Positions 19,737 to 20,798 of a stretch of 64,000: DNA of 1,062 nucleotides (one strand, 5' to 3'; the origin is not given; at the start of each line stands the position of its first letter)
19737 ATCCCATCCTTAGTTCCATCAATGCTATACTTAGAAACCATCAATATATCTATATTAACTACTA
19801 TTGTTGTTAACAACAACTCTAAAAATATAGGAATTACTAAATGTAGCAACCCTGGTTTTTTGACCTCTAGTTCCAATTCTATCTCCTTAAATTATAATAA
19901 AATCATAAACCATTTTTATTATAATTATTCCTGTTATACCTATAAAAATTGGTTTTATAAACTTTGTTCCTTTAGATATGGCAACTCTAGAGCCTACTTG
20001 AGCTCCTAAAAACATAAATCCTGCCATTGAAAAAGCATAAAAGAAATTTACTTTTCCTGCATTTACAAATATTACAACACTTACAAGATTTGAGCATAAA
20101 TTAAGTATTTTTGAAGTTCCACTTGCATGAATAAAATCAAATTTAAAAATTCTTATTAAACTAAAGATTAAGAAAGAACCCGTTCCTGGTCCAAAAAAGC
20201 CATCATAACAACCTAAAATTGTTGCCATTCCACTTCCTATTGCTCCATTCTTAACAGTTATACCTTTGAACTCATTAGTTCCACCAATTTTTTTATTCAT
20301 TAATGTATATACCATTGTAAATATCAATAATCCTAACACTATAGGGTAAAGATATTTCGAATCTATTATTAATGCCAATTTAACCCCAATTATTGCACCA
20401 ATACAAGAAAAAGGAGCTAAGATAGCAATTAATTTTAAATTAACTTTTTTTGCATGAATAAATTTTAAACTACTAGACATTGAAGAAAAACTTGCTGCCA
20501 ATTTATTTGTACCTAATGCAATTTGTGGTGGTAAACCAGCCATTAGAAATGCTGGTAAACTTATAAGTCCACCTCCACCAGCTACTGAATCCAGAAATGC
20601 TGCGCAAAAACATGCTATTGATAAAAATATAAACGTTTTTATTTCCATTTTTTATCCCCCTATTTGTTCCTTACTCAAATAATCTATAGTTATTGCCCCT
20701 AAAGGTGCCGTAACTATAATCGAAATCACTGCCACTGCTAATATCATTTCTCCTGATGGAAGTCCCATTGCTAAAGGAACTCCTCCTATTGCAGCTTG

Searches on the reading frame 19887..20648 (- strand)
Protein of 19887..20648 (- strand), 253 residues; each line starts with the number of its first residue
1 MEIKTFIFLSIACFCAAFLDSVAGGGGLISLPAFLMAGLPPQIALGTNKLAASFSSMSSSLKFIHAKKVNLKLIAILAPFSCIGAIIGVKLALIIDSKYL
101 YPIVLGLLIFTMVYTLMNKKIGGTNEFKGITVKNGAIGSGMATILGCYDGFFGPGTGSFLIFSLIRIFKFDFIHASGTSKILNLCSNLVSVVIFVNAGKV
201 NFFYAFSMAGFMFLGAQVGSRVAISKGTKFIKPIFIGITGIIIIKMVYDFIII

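Call 41: search_protein_families(library=pfam, proteins=[window:19887-20648:-], max_evalue=0.00001)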
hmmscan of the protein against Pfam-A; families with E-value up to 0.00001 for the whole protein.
window:19887-20648:- (253 aa): 1 family
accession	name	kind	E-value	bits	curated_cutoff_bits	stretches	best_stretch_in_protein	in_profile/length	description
PF01925.25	TauE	-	3.8e-49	167.9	32.6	1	11-246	3-237/237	Sulfite exporter TauE/SafE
